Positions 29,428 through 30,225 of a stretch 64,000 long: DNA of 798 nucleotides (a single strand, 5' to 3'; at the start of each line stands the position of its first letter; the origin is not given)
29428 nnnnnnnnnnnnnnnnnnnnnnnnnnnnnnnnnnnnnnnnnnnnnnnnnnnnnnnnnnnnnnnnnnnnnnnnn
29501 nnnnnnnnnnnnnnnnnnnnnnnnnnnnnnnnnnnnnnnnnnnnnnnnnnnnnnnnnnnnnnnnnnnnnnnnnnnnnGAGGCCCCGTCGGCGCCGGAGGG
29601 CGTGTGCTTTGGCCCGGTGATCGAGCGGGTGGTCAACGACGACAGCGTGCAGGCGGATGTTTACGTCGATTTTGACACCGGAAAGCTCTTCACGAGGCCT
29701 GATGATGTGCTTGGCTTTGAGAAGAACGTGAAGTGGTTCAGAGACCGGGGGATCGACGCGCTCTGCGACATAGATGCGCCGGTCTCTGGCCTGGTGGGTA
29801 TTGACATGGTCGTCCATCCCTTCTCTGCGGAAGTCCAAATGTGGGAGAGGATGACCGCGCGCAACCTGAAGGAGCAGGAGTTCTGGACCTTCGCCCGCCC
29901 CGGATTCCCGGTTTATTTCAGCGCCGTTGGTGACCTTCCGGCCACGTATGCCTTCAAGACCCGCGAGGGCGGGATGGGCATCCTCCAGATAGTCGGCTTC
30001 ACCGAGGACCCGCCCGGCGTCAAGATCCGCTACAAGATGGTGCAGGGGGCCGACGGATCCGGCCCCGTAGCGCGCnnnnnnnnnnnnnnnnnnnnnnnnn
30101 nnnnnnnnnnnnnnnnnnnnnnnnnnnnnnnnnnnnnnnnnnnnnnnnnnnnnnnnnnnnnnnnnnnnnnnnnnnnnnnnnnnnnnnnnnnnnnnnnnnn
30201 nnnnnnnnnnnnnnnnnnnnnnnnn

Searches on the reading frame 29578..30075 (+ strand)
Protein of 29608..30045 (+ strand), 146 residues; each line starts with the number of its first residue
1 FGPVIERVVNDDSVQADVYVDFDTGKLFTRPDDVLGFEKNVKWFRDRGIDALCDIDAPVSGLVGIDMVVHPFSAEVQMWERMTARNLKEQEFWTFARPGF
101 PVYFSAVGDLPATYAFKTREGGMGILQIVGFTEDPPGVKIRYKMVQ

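Call 7: search_protein_families(library=pfam, proteins=[window:29608-30045:+], max_evalue=1)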
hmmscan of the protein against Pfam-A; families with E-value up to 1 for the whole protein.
seq(146 aa): 0 families

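Call 10: find_homologous_proteins(query=A2, max_evalue=0.001)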
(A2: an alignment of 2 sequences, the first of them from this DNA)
Query A2 (2 sequences) (146 aa, profile of the alignment): 101 proteins with E <= 0.001 among 997 candidates.
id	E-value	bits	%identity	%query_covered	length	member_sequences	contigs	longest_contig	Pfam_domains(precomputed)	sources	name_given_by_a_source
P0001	1.3e-32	131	44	100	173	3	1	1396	-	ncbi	-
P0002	6.3e-27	113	33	100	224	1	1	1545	-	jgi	jgi:hypothetical protein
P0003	1.3e-26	112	42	100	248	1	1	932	-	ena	-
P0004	8.2e-26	109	43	100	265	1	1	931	-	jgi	jgi:hypothetical protein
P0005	5.2e-25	107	39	98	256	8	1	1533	-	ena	-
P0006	7.5e-25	106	36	100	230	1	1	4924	-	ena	-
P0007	1.8e-24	105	41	100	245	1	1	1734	-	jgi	-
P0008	3.5e-24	104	43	91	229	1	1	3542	-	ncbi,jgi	ncbi:MAG: hypothetical protein ACYTFM_12980, partial [Planctomycetota bacterium]|jgi:hypothetical pr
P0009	4.4e-24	104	42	100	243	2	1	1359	-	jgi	jgi:hypothetical protein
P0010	5.6e-24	103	40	100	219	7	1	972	-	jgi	-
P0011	7.5e-24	103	40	100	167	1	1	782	-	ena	-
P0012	2.0e-23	102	42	100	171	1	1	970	-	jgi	jgi:hypothetical protein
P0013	3.3e-22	98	40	100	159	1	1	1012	-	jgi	jgi:hypothetical protein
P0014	4.3e-22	97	44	100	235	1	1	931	-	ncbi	-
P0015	1.5e-20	92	46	75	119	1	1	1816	-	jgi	jgi:hypothetical protein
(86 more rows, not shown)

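Call 29: predict_structure(alignment_id=A3)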
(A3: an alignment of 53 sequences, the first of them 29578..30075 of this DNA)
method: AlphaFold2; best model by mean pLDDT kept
length: 166 residues; sequences in the alignment: 53
mean_pLDDT: 90.8   pTM: 0.86
mean pLDDT of the five models: 90.8, 89.8, 89.1, 88.6, 88.6
residues with pLDDT >= 90: 134; 70-90: 18; 50-70: 11; < 50: 3
segments of 3 or more residues with pLDDT < 50: none
pLDDT, mean of each block of 10 residues (from residue 1): 63 97 92 97 94 96 89 97 90 96 93 93 97 97 97 88 54
secondary structure, 60 per line:
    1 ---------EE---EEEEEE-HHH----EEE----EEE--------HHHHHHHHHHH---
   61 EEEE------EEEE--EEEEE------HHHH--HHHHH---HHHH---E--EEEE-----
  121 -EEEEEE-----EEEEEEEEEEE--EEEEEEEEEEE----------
elements in order: E15-20 E29-31 E36-38 H47-57 E61-64 E71-74 E77-81 H88-91 H94-98 H102-105 E112-115 E122-127 E133-143 E146-156

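Call 31: search_protein_representatives(alignment_id=A3)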
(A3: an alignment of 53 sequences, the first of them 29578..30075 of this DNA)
Query: 53 sequences, 245 profile positions. Proteins with E-value up to 0.001 (for the whole library): 3358; up to 1e-10: 2589; up to 1e-30: 979. The best 150 are listed.
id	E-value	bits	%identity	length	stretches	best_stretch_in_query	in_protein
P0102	4.6e-157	537.1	-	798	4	52-210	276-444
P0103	1.3e-153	525.8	-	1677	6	56-225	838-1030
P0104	2.8e-143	492.0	-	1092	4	44-208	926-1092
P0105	3.9e-137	471.8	-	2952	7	49-221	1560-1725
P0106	6.7e-131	451.4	-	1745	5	52-216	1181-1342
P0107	9.9e-128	441.0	-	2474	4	34-215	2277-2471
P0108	2.0e-117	407.3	-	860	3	51-218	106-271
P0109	1.8e-116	404.2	-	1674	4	50-211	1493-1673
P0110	3.3e-116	403.3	-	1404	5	51-223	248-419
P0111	3.2e-113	393.5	-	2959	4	46-217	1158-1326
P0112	2.2e-112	390.8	-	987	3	30-224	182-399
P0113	3.4e-112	390.2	-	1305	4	55-224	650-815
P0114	6.8e-110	382.6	-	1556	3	54-211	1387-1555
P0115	1.9e-104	364.8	-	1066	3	47-221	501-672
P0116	1.0e-103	362.4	-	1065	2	48-205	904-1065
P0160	7.4e-79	281.0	-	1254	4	53-220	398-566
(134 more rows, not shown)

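Call 32: fold_search(model_id=the predicted structure, library=pdb)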
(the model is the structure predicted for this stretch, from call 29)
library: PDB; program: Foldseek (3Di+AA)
matches with E <= 10: 742; with E <= 0.001: 0
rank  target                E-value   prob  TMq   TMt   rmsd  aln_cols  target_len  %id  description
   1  8b6a_B                3.8e-02  0.90  0.43  0.41  10.7       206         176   10  Crystal structure of BfrB protein from Bacteroides fragilis NCTC 9343 (released 2023-05-31)
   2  8b6a_A                5.3e-02  0.87  0.43  0.41  10.7       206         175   10  Crystal structure of BfrB protein from Bacteroides fragilis NCTC 9343 (released 2023-05-31)
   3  6eu8                  9.4e-02  0.72  0.42  0.37  13.2       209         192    8  Crystal structure of Tannerella forsythia Apo HmuY analog (TFO) (released 2018-10-24)
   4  6r2h_A                9.4e-02  0.54  0.36  0.32  15.9       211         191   10  Crystal structure of Apo PinO from Porphyromonas gingivitis (released 2020-01-15)
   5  6r2h_B                1.4e-01  0.69  0.43  0.39  12.4       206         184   10  Crystal structure of Apo PinO from Porphyromonas gingivitis (released 2020-01-15)
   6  4gbs_A                1.7e-01  0.60  0.40  0.37  11.2       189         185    9  Crystal structure of a putative lipoprotein (BF2707) from Bacteroides fragilis NCTC 9343 at 2.75 A resolution (released 2012-10-10)
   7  3h8t_A                2.2e-01  0.20  0.30  0.28  15.4       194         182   12  Structure of Porphyromonas gingivalis heme-binding protein HmuY in complex with Heme (released 2009-05-12)
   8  3put_A                2.3e-01  0.16  0.26  0.28  10.4       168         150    9  Crystal Structure of the CERT START domain (mutant V151E) from Rhizobium etli at the resolution 1.8A, Northeast Struct (released 2010-12-22)
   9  3h0w_A                2.6e-01  0.18  0.20  0.16  10.2       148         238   11  Human AdoMetDC with 5'-Deoxy-5'-[(N-dimethyl)amino]-8-methyl-adenosine (released 2009-06-30)
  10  3q64                  2.9e-01  0.12  0.26  0.27   9.2       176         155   11  X-ray crystal structure of protein mll3774 from Mesorhizobium loti, Northeast Structural Genomics Consortium Target MlR4 (released 2011-01-12)
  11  2egi_F                2.9e-01  0.04  0.13  0.15  13.8       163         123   10  Crystal Structure of a Hypothetical Protein(AQ1494) from Aquifex aeolicus (released 2007-09-04)
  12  3ep3_A                3.1e-01  0.20  0.20  0.16  10.1       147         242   10  Human AdoMetDC D174N mutant with no putrescine bound (released 2008-12-23)
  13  3u22_A                3.3e-01  0.63  0.44  0.41  12.8       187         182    8  Crystal structure of a putative HmuY_like heme binding protein (BVU_2192) from Bacteroides vulgatus ATCC 8482 at 2.12  (released 2012-01-25)
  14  4gbs_B                3.3e-01  0.44  0.40  0.36  14.1       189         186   10  Crystal structure of a putative lipoprotein (BF2707) from Bacteroides fragilis NCTC 9343 at 2.75 A resolution (released 2012-10-10)
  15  3dz7_A                3.4e-01  0.18  0.21  0.16  10.1       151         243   10  Human AdoMetDC with 5'-[(carboxamidomethyl)methylamino]-5'-deoxy-8-methyladenosine (released 2009-03-10)
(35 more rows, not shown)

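Call 46: find_encoding_contigs(protein=P0160, flank=10000, max_places=2)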
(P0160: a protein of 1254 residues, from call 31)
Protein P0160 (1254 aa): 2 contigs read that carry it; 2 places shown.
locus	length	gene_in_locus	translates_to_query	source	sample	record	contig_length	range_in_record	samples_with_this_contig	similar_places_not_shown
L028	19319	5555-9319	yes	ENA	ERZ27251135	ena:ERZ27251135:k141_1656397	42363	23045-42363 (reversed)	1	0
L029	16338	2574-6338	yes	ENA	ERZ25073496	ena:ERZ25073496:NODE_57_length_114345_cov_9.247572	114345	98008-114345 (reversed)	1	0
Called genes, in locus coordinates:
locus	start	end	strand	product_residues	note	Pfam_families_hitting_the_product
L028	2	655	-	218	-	?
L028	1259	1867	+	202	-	-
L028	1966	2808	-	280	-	PF04951:Peptidase_M55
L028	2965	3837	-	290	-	-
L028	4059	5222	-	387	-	PF13204:Apiosidase, PF12904:Collagen_bind_2 (faint)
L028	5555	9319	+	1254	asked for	PF07719:TPR_2 (faint), PF13424:TPR_12 (weak), PF13432:TPR_16 (weak), PF14559:TPR_19 (weak), PF13174:TPR_6 (weak)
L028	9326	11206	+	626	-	PF00512:HisKA, PF02518:HATPase_c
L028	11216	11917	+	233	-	PF00072:Response_reg, PF00486:Trans_reg_C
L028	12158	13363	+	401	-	-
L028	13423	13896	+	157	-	PF11969:DcpS_C (weak), PF01230:HIT (weak)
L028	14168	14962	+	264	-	PF13847:Methyltransf_31, PF08241:Methyltransf_11, PF08242:Methyltransf_12, PF13649:Methyltransf_25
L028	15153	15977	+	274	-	PF01209:Ubie_methyltran (weak), PF13847:Methyltransf_31, PF08241:Methyltransf_11, PF08242:Methyltransf_12, PF13649:Methyltransf_25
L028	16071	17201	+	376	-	PF13228:DUF4037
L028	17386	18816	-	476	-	PF01229:Glyco_hydro_39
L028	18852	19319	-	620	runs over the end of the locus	-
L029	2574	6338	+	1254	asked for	PF07719:TPR_2 (faint), PF13424:TPR_12 (weak), PF13432:TPR_16 (weak), PF14559:TPR_19 (weak), PF13174:TPR_6 (weak)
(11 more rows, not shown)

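Call 50: search_solved_structures(query=A3, max_evalue=10)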
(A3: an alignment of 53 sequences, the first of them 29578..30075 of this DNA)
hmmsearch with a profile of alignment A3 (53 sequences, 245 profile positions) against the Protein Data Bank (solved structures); distinct sequences matched with E-value up to 10: 7.
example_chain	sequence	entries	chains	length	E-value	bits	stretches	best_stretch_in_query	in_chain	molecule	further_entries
1r7h_A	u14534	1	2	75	0.4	13.3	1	105-153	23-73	NrdH-redoxin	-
6wqn_E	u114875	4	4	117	0.55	12.8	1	63-92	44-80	50S ribosomal protein L22 | uL22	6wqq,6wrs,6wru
6s0x_Q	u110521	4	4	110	0.56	12.8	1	63-92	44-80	50S ribosomal protein L22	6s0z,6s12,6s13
6ddd_E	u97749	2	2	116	0.57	12.8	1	63-92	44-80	50S ribosomal protein L22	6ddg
5t7v_L5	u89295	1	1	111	0.58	12.8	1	63-92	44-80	50S ribosomal protein L22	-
4wce_P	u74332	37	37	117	0.58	12.7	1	63-92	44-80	50S ribosomal protein L22 | Large ribosomal subunit protein uL22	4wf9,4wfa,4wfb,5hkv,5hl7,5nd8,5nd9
5li0_V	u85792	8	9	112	0.59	12.7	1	63-92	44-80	50S ribosomal protein L22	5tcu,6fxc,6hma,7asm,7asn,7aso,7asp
